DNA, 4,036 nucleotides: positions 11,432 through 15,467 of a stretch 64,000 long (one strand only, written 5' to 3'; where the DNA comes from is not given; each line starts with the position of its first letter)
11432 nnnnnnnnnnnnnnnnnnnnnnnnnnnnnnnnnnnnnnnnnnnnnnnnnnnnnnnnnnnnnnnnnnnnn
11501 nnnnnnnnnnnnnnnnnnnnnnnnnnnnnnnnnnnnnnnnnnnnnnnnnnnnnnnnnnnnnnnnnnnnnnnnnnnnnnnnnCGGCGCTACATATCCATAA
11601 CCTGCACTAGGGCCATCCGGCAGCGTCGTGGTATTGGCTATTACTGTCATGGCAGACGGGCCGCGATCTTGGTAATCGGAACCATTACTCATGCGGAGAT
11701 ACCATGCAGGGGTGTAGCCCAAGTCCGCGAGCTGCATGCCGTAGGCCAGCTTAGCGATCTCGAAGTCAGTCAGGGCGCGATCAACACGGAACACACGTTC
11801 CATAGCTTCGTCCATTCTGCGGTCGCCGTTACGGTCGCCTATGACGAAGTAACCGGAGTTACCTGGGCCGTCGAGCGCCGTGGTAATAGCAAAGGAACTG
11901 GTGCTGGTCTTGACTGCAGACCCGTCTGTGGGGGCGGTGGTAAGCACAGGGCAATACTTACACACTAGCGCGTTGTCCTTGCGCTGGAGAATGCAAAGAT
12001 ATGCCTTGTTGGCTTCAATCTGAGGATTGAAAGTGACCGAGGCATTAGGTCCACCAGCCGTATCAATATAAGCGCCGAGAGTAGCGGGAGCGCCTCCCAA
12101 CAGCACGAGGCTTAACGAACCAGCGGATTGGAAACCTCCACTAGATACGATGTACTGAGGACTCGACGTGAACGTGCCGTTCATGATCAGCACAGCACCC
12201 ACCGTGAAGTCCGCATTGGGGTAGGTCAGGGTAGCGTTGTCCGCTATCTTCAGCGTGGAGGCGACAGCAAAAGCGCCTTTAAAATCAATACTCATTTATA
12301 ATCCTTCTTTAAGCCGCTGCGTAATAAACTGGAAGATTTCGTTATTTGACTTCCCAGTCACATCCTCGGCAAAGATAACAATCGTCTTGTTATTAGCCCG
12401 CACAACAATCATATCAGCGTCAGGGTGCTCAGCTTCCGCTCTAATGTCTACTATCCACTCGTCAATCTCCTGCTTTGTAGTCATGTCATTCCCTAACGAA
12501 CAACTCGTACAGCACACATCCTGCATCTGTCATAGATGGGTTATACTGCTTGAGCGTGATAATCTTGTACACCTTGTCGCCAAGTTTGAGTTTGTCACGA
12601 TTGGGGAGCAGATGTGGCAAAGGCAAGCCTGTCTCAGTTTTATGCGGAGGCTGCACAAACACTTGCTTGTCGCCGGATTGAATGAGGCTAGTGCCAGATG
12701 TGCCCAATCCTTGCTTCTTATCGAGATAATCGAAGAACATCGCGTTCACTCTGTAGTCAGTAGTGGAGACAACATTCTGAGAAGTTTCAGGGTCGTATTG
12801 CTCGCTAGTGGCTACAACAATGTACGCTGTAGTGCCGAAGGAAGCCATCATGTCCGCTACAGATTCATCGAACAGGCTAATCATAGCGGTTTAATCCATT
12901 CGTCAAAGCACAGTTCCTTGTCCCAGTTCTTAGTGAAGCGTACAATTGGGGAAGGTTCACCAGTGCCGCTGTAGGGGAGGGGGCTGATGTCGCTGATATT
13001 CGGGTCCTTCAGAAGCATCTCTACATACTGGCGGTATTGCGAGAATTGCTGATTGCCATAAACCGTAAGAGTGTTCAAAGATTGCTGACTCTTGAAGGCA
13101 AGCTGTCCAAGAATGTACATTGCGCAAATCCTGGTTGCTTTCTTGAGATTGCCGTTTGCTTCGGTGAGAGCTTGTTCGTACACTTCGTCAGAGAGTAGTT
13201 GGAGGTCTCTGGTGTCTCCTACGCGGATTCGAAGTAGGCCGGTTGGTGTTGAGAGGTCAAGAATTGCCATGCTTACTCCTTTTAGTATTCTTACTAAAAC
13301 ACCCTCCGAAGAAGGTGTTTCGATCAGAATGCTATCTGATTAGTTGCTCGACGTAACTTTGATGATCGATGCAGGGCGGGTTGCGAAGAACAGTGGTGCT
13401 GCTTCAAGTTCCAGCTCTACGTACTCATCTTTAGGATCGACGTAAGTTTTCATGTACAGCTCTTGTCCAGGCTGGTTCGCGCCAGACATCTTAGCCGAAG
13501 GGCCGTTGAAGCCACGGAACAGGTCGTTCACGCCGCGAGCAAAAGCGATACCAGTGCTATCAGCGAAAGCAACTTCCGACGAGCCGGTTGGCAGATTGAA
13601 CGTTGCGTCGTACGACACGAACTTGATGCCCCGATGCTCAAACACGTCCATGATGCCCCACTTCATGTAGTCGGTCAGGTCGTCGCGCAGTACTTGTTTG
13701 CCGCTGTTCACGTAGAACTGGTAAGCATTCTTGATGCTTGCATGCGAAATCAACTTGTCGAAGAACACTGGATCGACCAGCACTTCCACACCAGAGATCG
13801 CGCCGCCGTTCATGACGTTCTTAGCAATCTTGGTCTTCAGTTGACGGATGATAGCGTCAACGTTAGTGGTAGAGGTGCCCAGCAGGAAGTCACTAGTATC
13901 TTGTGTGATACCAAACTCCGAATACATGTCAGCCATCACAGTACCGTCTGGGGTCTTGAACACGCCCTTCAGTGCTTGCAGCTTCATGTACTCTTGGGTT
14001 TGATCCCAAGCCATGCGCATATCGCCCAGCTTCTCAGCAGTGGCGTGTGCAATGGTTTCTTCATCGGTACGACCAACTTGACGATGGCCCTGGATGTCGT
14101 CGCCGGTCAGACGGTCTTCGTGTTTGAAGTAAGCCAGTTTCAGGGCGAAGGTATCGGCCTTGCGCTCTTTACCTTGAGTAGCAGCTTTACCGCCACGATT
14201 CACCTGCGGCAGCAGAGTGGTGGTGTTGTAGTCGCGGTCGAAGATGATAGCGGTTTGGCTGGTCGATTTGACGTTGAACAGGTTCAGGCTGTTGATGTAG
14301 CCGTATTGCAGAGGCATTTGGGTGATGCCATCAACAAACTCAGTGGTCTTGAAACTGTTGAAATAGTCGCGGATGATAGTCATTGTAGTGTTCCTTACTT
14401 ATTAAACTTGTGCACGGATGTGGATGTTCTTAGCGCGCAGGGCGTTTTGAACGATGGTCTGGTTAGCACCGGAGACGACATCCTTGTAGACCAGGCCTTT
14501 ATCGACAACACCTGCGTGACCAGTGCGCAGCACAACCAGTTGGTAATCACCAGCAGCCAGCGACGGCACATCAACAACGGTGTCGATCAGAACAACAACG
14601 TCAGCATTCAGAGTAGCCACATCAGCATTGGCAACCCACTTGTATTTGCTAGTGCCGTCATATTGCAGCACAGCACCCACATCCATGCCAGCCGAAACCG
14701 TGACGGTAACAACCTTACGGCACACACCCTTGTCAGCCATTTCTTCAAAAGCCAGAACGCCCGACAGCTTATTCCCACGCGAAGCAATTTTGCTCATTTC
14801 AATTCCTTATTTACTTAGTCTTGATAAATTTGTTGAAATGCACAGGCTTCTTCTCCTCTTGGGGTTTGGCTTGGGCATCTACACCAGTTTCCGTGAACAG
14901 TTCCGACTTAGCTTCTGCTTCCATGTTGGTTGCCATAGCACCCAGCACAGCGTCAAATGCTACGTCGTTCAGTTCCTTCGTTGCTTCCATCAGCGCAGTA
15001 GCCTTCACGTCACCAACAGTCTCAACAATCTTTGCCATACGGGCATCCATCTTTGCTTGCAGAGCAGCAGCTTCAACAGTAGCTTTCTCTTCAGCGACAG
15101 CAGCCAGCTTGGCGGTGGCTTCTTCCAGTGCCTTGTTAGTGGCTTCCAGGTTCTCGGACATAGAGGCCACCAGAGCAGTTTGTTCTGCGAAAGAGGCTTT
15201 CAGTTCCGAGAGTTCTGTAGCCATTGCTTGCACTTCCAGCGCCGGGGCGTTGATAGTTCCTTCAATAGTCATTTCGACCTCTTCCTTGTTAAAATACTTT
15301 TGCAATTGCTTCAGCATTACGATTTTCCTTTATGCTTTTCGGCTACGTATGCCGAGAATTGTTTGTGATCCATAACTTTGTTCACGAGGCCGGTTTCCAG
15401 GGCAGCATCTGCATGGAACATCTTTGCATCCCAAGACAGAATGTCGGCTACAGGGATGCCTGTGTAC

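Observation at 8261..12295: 1344-aa lectin/SGNH-esterase/Big_2 protein encoded inside the head-tail connector gene cluster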

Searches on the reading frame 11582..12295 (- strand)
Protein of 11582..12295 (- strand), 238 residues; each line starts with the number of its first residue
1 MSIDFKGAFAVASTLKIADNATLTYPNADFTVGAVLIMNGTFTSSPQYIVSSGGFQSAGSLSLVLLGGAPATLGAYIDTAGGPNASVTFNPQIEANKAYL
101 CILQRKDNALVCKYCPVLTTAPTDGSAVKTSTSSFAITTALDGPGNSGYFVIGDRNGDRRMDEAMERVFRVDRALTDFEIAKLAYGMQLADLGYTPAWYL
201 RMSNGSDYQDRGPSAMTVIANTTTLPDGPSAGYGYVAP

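Call 24: search_solved_structures(query=A1, max_evalue=10, show_alignments=2)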
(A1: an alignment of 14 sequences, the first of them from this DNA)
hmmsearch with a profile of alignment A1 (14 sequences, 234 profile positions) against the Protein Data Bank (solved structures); distinct sequences matched with E-value up to 10: 2.
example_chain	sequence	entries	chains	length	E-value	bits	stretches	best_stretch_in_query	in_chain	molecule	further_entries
5evo_A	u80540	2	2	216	1.5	11.3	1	169-200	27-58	Dehydroascorbate reductase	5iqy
7f8s_A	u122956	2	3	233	1.7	11.1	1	169-200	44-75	Dehydroascorbate reductase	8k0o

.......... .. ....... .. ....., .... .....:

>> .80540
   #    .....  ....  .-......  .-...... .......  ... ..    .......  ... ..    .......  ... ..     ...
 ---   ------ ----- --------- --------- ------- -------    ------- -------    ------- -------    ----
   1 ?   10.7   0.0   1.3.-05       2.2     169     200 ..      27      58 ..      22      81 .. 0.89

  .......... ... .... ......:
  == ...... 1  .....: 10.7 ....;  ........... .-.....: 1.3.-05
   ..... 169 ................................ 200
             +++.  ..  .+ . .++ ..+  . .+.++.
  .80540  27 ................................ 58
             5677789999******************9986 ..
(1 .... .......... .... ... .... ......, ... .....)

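Call 31: predict_structure(alignment_id=A1)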
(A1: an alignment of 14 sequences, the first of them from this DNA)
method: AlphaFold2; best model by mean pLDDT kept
length: 238 residues; sequences in the alignment: 14
mean_pLDDT: 89.5   pTM: 0.90
mean pLDDT of the five models: 89.5, 89.2, 88.4, 88.3, 88.1
residues with pLDDT >= 90: 147; 70-90: 78; 50-70: 13; < 50: 0
segments of 3 or more residues with pLDDT < 50: none
pLDDT, mean of each block of 10 residues (from residue 1): 76 84 91 93 86 87 90 91 91 93 95 97 97 88 73 82 93 98 96 95 91 92 87 83
secondary structure, 60 per line:
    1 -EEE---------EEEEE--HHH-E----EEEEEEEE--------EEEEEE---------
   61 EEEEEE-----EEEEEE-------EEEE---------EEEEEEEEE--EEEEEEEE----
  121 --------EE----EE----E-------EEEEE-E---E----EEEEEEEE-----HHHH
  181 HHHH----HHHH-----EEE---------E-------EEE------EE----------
elements in order: E2-4 E14-18 E30-37 E46-51 E61-66 E72-77 E85-88 E98-106 E109-116 E149-153 E164-171 H177-184 H189-192 E198-200 E218-220

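Call 34: fold_search(model_id=the predicted structure, library=pdb)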
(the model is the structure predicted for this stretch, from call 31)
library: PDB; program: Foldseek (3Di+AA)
matches with E <= 10: 1352; with E <= 0.001: 95
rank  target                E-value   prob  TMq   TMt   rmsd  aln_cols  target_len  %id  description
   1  6w4q_A                2.0e-08  1.00  0.52  0.19   8.4       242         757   12  Crystal structure of full-length tailspike protein 2 (TSP2, ORF211) ) from Escherichia coli O157:H7 bacteriophage CAB1 (released 2021-01-20)
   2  6w4q_D                7.1e-08  1.00  0.52  0.19   8.3       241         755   12  Crystal structure of full-length tailspike protein 2 (TSP2, ORF211) ) from Escherichia coli O157:H7 bacteriophage CAB1 (released 2021-01-20)
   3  6w4q_C                7.1e-08  1.00  0.51  0.19   8.6       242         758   12  Crystal structure of full-length tailspike protein 2 (TSP2, ORF211) ) from Escherichia coli O157:H7 bacteriophage CAB1 (released 2021-01-20)
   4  6w4q_B                1.0e-07  1.00  0.52  0.19   8.2       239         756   11  Crystal structure of full-length tailspike protein 2 (TSP2, ORF211) ) from Escherichia coli O157:H7 bacteriophage CAB1 (released 2021-01-20)
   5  6w4q_F                1.2e-07  1.00  0.50  0.19   8.5       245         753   13  Crystal structure of full-length tailspike protein 2 (TSP2, ORF211) ) from Escherichia coli O157:H7 bacteriophage CAB1 (released 2021-01-20)
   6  5w6p_F                1.5e-07  1.00  0.46  0.19   8.9       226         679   13  Crystal structure of Bacteriophage CBA120 tailspike protein 2 enzymatically active domain (TSP2dN, orf211) (released 2018-10-24)
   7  6w4q_E                1.9e-07  1.00  0.51  0.19   8.6       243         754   13  Crystal structure of full-length tailspike protein 2 (TSP2, ORF211) ) from Escherichia coli O157:H7 bacteriophage CAB1 (released 2021-01-20)
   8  6lvb_A                2.3e-07  1.00  0.58  0.20   5.8       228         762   16  Structure of Dimethylformamidase, tetramer (released 2020-06-03)
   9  5w6p_D                2.9e-07  1.00  0.46  0.19   8.9       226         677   13  Crystal structure of Bacteriophage CBA120 tailspike protein 2 enzymatically active domain (TSP2dN, orf211) (released 2018-10-24)
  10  6lvd_A                4.0e-07  1.00  0.61  0.22   5.6       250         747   15  Structure of Dimethylformamidase, tetramer, Y440A mutant (released 2020-06-03)
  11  3flp_A                5.9e-07  1.00  0.53  0.58   4.0       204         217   15  Crystal structure of native heptameric SAP-like pentraxin from Limulus polyphemus (released 2009-01-20)
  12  5w6p_A                6.2e-07  1.00  0.48  0.20   8.6       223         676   12  Crystal structure of Bacteriophage CBA120 tailspike protein 2 enzymatically active domain (TSP2dN, orf211) (released 2018-10-24)
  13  6lve_A                1.2e-06  1.00  0.59  0.21   5.3       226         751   16  Structure of Dimethylformamidase, tetramer, E521A mutant (released 2020-06-03)
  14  4pbp_A                2.5e-06  1.00  0.59  0.66   5.5       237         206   10  crystal structure of zebrafish short-chain pentraxin protein (released 2015-03-25)
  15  4pbp_B                2.5e-06  1.00  0.57  0.63   5.5       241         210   10  crystal structure of zebrafish short-chain pentraxin protein (released 2015-03-25)
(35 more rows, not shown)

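Call 79: search_protein_representatives(alignment_id=A1)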
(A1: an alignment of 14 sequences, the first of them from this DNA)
Query: 14 sequences, 234 profile positions. Proteins with E-value up to 0.001 (for the whole library): 398; up to 1e-10: 168; up to 1e-30: 81. The best 150 are listed.
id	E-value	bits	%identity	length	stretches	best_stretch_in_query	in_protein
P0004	2.2e-92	324.9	-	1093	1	1-234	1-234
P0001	1.3e-89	315.9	-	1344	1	1-233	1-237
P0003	1.3e-88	312.6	-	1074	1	1-233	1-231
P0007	3.6e-85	301.3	-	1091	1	1-233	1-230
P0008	2.7e-81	288.6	-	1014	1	1-234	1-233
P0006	4.3e-81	288.0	-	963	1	1-234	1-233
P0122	1.5e-80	286.2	-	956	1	1-232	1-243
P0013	1.3e-79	283.1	-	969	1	1-234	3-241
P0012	3.8e-74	265.3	-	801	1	1-234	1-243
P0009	8.9e-73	260.8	-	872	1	2-233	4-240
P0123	3.8e-72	258.7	-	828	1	1-232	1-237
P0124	1.8e-71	256.5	-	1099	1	1-233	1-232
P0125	1.0e-70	254.1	-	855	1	1-231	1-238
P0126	1.8e-68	246.7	-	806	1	1-233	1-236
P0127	3.7e-68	245.6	-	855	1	3-233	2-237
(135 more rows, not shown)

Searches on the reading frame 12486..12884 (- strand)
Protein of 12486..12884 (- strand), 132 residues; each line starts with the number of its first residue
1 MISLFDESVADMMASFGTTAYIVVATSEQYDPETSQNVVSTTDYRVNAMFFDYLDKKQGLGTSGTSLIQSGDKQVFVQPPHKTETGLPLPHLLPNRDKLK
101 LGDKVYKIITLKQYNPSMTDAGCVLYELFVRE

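Call 6: search_protein_families(library=phrogs, proteins=[window:12486-12884:-], max_evalue=0.001)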
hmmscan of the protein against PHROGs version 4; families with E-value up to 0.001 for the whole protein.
window:12486-12884:- (132 aa): 1 family
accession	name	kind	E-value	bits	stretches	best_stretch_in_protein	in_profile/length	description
phrog_161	-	connector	2e-08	35.6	1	8-131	10-118/120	head closure Hc1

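Call 30: search_protein_families(library=pfam, proteins=[window:12486-12884:-], max_evalue=0.1)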
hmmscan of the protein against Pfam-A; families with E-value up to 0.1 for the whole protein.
window:12486-12884:- (132 aa): 0 families

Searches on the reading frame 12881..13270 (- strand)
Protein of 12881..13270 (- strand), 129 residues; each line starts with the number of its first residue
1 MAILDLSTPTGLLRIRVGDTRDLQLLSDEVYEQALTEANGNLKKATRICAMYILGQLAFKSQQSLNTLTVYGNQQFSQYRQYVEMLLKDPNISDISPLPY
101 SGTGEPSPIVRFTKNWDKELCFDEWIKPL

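Call 6: search_protein_families(library=phrogs, proteins=[window:12881-13270:-], max_evalue=0.001)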
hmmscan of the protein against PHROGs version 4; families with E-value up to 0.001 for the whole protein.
window:12881-13270:- (129 aa): 1 family
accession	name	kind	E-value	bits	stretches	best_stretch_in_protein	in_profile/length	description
phrog_1732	-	unknown function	2.3e-20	74.6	1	13-108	15-112/152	-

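Call 30: search_protein_families(library=pfam, proteins=[window:12881-13270:-], max_evalue=0.1)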
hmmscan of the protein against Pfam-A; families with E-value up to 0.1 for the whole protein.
window:12881-13270:- (129 aa): 0 families

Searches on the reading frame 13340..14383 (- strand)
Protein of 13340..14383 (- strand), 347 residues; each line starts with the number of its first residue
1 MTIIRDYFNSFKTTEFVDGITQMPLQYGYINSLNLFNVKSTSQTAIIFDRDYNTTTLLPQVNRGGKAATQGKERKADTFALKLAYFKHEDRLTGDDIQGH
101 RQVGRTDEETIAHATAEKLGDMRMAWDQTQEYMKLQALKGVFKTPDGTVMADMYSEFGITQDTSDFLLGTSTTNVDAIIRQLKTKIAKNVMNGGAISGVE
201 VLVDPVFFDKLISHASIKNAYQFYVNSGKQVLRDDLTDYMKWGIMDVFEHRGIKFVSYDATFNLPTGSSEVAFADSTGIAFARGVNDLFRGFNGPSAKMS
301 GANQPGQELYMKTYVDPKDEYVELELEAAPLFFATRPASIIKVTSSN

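Call 6: search_protein_families(library=phrogs, proteins=[window:13340-14383:-], max_evalue=0.001)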
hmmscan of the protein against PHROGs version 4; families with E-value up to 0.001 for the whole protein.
window:13340-14383:- (347 aa): 1 family
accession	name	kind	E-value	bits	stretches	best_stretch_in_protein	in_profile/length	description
phrog_29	-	head and packaging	4e-50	172.2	1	9-345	27-358/439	major head protein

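Call 55: search_dna_similar(query=window:13340-14383:-, collection=phages, mode=protein, max_rows=15)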
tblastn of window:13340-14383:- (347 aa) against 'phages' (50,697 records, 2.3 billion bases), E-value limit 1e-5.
Records with a match: 1112; places in all: 1114; records where one place covers at least 80% of the query: 1098.
Best place of each record, by identity: 60-80% 1; <60% 1111.
By first word of the organism name: Escherichia 338; Pseudomonas 245; Rheinheimera 115; Salmonella 97; Klebsiella 38; Erwinia 35; Acinetobacter 33; Shigella 25; Campylobacter 23; Vibrio 16; and 33 more.
By host as written in the record: Rheinheimera sp. BAL341 115; Escherichia coli 97; - 78; Pseudomonas aeruginosa 73; Escherichia coli K-12 MG1655 50; Pseudomonas aeruginosa PAO1 26; Campylobacter jejuni 21; Escherichia coli O157:H7 20; and 288 more.
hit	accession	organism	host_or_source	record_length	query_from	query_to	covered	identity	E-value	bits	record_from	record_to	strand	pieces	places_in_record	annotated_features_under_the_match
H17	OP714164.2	Pseudomonas phage vB_PsaM_M1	Pseudomonas sp. ZM01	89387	1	347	100%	67.1%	1e-158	497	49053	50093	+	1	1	major capsid protein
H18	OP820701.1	Aeromonas phage vB_AdhM_TS9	Aeromonas dhakensis AM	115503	1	344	99%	38.5%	3e-72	249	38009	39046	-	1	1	major capsid protein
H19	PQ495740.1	Aeromonas phage PhAER-3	Aeromonas sp.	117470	1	344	99%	38.5%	3e-72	249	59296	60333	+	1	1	hypothetical protein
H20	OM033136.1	Aeromonas phage phiA047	Aeromonas sp.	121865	1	344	99%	38.5%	4e-72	248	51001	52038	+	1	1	putative major capsid protein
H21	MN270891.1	Pectobacterium phage Wc4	Pectobacterium carotovorum subsp. ...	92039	1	347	100%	32.0%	2e-43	166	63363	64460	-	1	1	major capsid protein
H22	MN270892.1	Pectobacterium phage Wc4-1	Pectobacterium carotovorum subsp. ...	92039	1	347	100%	32.0%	2e-43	166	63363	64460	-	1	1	major capsid protein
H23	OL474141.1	Salmonella phage ph2-2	Salmonella enterica subsp. enterica ...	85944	9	345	97%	32.7%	2e-41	160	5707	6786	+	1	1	hypothetical protein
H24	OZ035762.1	Felixounavirus LF82P1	-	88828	9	345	97%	32.7%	5e-41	159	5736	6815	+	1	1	record has no annotation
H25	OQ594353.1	Salmonella phage SWJM-02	Salmonella enterica ATCC BAA-708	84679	9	345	97%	32.7%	6e-41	158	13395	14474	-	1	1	hypothetical protein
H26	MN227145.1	Salmonella phage BPSELC-1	Salmonella enterica subsp. enterica ...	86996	9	345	97%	32.7%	6e-41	158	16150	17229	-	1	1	major capsid protein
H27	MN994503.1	Phage NBSal004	-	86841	9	345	97%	32.7%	2e-40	157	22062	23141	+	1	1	hypothetical protein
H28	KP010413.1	Salmonella phage vB_SPuM_SP116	Salmonella enterica serovar Pullorum ...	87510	9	345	97%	32.7%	2e-40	157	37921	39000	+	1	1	major capsid protein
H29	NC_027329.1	Salmonella phage vB_SPuM_SP116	Salmonella enterica serovar Pullorum ...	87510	9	345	97%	32.7%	2e-40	157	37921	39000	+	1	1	major capsid protein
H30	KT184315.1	Enterobacteria phage KhF3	Escherichia coli O121:H19 08023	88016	9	345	97%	32.7%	2e-40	157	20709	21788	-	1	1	major capsid protein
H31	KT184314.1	Enterobacteria phage KhF2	Escherichia coli O145:NM SJ24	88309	9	345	97%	32.7%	2e-40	157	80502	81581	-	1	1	major capsid protein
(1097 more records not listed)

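Call 57: get_annotated_region(hit=H17, flank=12000)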
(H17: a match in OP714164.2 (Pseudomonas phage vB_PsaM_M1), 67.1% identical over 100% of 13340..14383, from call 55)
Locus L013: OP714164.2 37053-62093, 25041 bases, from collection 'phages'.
description: Pseudomonas phage vB_PsaM_M1, complete genome.
organism: Pseudomonas phage vB_PsaM_M1 (NCBI taxid 2995601)
taxonomy: Viruses; Duplodnaviria; Heunggongvirae; Uroviricota; Caudoviricetes; Ounavirinae
host: Pseudomonas sp. ZM01; source: seawater; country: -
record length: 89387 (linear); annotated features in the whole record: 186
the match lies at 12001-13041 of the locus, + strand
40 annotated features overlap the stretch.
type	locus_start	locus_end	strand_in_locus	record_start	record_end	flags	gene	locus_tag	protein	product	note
CDS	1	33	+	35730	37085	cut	-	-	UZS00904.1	DNA polymerase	-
CDS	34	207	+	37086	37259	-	-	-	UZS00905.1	hypothetical protein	-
CDS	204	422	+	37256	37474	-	-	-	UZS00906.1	hypothetical protein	-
CDS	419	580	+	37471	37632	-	-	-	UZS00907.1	zinc ribbon domain protein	-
CDS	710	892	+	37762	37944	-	-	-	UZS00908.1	hypothetical protein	-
CDS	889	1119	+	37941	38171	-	-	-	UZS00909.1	hypothetical protein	-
CDS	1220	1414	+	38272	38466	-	-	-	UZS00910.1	hypothetical protein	-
CDS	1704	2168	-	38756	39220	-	-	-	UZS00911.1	hypothetical protein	-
tRNA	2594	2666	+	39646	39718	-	-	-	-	tRNA-Pro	-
tRNA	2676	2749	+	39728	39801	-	-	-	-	tRNA-Asn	-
tRNA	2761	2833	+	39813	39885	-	-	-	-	tRNA-Thr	-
CDS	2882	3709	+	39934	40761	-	-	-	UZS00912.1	hypothetical protein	-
CDS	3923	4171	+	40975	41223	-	-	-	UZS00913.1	hypothetical protein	-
CDS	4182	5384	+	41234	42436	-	-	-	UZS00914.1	hypothetical protein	-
CDS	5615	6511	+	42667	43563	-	-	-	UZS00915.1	homing endonuclease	-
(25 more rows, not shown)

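Call 61: get_annotated_region(hit=H29, flank=7000)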
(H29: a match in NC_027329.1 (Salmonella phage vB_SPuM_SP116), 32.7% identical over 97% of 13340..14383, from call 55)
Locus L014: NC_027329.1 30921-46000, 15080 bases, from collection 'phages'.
description: Salmonella phage vB_SPuM_SP116, complete genome.
organism: Salmonella phage vB_SPuM_SP116 (NCBI taxid 1567025)
taxonomy: Viruses; Duplodnaviria; Heunggongvirae; Uroviricota; Caudoviricetes; Ounavirinae; Felixounavirus; Felixounavirus SP116
host: Salmonella enterica serovar Pullorum 96116; source: sewage; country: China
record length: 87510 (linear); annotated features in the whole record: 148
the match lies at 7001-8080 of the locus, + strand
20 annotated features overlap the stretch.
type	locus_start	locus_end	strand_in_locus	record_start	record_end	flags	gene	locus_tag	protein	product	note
CDS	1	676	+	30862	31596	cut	-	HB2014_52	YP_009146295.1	hypothetical protein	similar to hypothetical protein WV8_gp056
tRNA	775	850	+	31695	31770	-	-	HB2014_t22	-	tRNA-Cys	-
CDS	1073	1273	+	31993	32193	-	-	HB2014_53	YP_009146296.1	hypothetical protein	similar to hypothetical protein Felix01p103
CDS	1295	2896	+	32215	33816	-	-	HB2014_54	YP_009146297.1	terminase large subunit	ORF65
CDS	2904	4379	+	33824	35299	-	-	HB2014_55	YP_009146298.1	portal protein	hypothetical protein WV8_gp059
CDS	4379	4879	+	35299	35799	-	-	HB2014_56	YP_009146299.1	hypothetical protein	ORF67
CDS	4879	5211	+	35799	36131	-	-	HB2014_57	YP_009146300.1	head protein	hypothetical protein Felix01p108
CDS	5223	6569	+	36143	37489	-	-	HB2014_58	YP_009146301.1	head maturation protease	ORF69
CDS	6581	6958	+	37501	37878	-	-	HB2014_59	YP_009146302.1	tail protease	similar to hypothetical protein Felix01p111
CDS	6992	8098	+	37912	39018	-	-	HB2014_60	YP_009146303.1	major capsid protein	ORF72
CDS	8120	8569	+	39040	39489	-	-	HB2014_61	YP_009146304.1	hypothetical protein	similar to hypothetical protein Felix01p113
CDS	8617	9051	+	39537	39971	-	-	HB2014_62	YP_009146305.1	hypothetical protein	ORF74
CDS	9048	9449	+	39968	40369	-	-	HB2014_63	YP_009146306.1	hypothetical protein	similar to hypothetical protein WV8_gp068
CDS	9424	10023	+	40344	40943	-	-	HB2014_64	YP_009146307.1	hypothetical protein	similar to hypothetical protein Felix01p116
CDS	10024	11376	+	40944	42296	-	-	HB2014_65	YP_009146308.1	tail sheath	ORF77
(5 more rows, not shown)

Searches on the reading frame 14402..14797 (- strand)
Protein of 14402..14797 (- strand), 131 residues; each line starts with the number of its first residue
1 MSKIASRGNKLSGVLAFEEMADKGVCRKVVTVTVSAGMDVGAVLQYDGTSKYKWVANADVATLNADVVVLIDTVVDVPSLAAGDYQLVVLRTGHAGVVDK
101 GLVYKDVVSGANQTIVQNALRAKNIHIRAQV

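Call 30: search_protein_families(library=pfam, proteins=[window:14402-14797:-], max_evalue=0.1)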
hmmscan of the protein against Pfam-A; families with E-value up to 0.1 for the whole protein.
window:14402-14797:- (131 aa): 2 families
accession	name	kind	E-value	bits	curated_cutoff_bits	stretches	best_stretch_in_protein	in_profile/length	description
PF02924.19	HDPD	-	0.01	16.4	29.1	1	21-120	16-111/116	Bacteriophage lambda head decoration protein D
PF22655.1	SpoU_sub_bind_like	-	0.087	13.8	27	0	28-73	29-73/90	SpoU L30e-like domain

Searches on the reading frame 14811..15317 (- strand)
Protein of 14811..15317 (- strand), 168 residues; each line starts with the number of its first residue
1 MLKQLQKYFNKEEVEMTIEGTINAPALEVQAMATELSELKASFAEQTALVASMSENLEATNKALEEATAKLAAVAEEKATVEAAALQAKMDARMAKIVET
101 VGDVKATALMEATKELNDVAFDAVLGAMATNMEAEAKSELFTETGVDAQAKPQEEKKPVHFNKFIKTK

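Call 30: search_protein_families(library=pfam, proteins=[window:14811-15317:-], max_evalue=0.1)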
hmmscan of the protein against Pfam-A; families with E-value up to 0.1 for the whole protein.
window:14811-15317:- (168 aa): 3 families
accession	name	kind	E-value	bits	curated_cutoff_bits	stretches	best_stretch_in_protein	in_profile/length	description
PF10241.14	KxDL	-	0.0024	18.6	27.2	1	31-72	38-79/86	Uncharacterized conserved protein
PF12001.13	DUF3496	-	0.008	17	23.3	1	33-81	27-75/109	Domain of unknown function (DUF3496)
PF10368.14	YkyA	-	0.059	13.5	28.8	1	20-97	40-117/186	Putative cell-wall binding lipoprotein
